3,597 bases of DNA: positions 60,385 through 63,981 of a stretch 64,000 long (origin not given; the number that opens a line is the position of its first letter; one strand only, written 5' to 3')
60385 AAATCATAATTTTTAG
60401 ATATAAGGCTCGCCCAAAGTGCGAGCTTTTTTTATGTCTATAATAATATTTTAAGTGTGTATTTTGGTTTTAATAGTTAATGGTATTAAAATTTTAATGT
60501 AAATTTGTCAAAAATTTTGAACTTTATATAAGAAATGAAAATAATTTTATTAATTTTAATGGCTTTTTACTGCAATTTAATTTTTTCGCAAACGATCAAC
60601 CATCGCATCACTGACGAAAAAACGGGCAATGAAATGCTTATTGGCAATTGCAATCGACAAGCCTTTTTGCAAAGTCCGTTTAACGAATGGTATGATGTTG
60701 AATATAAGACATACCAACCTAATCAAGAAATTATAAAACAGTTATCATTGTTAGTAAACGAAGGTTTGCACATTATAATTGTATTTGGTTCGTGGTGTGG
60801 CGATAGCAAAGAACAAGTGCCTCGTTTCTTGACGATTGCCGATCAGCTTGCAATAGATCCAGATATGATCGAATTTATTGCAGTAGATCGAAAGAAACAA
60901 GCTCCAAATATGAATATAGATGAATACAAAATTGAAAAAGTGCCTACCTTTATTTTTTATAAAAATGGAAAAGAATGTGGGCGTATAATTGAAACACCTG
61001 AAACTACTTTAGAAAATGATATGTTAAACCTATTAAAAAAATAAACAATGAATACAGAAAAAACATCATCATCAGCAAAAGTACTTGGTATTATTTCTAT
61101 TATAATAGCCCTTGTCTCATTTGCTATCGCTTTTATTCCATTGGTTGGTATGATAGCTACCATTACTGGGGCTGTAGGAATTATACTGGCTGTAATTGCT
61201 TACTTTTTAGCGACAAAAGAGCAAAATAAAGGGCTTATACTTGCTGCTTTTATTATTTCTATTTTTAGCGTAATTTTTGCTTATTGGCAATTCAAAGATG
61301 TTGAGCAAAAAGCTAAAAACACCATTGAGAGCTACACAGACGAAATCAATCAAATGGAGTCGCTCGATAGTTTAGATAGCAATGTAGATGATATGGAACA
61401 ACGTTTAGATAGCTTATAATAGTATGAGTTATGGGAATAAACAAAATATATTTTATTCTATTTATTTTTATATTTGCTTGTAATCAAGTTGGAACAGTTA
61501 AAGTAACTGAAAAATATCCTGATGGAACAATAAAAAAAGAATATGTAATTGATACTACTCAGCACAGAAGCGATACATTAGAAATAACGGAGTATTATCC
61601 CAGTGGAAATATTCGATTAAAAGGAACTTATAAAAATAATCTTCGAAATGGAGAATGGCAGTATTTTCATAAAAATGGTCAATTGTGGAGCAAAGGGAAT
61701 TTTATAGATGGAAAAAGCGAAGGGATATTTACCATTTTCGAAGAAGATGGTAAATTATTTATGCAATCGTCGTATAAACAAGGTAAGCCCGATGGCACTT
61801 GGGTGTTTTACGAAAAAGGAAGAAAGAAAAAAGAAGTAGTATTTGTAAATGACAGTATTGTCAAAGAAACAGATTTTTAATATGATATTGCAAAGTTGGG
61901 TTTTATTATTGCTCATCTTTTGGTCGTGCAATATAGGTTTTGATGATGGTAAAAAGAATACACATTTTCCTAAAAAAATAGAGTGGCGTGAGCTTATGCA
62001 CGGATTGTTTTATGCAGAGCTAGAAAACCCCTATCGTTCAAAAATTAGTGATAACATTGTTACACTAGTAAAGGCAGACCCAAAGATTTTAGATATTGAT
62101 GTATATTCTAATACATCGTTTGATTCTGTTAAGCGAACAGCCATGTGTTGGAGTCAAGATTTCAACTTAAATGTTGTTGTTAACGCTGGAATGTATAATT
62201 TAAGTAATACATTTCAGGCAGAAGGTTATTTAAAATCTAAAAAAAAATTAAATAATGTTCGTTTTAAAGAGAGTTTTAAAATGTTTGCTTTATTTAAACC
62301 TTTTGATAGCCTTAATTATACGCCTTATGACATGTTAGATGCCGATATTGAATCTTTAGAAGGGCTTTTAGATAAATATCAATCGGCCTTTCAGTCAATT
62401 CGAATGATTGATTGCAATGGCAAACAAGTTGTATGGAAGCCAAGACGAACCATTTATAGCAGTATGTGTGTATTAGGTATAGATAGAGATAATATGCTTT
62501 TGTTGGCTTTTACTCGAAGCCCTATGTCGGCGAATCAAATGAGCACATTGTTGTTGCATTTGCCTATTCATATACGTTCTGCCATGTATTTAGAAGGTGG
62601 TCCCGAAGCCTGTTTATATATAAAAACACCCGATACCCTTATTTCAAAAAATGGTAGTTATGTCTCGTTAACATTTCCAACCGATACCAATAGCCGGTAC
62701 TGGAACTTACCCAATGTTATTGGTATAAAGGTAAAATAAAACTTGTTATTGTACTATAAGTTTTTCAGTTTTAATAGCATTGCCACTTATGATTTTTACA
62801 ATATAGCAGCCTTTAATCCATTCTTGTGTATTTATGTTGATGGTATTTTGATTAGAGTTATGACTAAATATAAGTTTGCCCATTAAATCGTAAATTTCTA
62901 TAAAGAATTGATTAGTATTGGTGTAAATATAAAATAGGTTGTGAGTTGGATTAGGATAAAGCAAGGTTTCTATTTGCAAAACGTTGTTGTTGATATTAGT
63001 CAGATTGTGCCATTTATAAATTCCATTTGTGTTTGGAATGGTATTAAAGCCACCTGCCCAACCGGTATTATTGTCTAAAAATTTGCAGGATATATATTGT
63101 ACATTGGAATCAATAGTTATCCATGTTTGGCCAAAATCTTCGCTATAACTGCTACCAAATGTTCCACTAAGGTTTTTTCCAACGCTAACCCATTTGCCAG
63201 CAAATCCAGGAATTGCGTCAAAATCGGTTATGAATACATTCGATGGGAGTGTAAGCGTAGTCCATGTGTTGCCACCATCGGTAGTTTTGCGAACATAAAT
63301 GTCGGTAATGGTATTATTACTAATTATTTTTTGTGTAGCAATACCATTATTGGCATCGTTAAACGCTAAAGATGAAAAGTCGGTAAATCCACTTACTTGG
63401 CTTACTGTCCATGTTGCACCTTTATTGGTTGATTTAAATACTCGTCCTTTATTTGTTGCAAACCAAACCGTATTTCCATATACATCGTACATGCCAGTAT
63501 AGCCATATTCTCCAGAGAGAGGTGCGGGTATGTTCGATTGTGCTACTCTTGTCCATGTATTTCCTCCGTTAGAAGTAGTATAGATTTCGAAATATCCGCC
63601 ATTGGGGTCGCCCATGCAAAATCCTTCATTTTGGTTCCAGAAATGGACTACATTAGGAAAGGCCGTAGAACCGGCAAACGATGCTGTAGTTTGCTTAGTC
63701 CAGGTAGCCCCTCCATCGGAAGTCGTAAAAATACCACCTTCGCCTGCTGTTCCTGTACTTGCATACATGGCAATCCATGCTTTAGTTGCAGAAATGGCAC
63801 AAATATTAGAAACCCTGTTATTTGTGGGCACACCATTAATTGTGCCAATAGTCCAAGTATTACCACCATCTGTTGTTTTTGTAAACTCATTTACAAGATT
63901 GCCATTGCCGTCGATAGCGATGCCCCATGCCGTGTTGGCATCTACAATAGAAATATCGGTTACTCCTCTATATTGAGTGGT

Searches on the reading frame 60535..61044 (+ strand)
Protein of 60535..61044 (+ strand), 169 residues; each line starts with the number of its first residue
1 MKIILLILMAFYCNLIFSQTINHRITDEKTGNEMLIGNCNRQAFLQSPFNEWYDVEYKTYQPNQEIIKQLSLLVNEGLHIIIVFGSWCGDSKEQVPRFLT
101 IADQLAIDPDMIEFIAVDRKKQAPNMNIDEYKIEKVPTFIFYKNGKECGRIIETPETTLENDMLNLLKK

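Call 34: search_protein_families(library=pfam, proteins=[window:60535-61044:+], max_evalue=0.00001)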
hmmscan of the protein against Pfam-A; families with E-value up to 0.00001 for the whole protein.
window:60535-61044:+ (169 aa): 2 families
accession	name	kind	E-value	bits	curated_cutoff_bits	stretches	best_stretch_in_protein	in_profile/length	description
PF00085.26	Thioredoxin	-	3.7e-09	37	23.5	1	75-160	17-98/103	Thioredoxin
PF14595.12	Thioredoxin_9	-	2.6e-07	31.1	25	1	57-158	23-121/129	Thioredoxin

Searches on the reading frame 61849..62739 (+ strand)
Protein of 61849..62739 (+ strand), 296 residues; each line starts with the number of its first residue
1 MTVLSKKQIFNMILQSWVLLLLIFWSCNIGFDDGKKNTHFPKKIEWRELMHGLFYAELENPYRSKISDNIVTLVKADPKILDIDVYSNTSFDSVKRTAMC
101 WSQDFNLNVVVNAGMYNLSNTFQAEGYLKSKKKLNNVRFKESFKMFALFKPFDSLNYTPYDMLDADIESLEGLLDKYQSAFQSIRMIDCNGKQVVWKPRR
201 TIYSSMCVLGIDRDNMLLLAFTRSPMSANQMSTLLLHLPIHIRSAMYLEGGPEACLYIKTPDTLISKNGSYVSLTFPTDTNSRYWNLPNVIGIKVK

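Call 34: search_protein_families(library=pfam, proteins=[window:61849-62739:+], max_evalue=0.00001)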
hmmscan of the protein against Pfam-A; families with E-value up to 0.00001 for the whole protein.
window:61849-62739:+ (296 aa): 1 family
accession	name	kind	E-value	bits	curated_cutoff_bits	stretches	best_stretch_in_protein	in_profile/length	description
PF09992.14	NAGPA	-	4.7e-08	33.9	25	1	106-293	2-168/169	Phosphodiester glycosidase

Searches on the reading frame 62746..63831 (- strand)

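Call 34: search_protein_families(library=pfam, proteins=[window:62746-63831:-], max_evalue=0.00001)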
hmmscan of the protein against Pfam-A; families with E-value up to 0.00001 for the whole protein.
window:62746-63831:- (361 aa): 2 families
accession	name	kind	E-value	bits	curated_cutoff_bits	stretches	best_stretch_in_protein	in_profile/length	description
PF18962.6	Por_Secre_tail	-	8.7e-15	55.2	27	1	291-360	1-75/75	Secretion system C-terminal sorting domain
PF14870.12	PSII_BNR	-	1.1e-08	35.2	27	1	33-265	39-256/303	Photosynthesis system II assembly factor YCF48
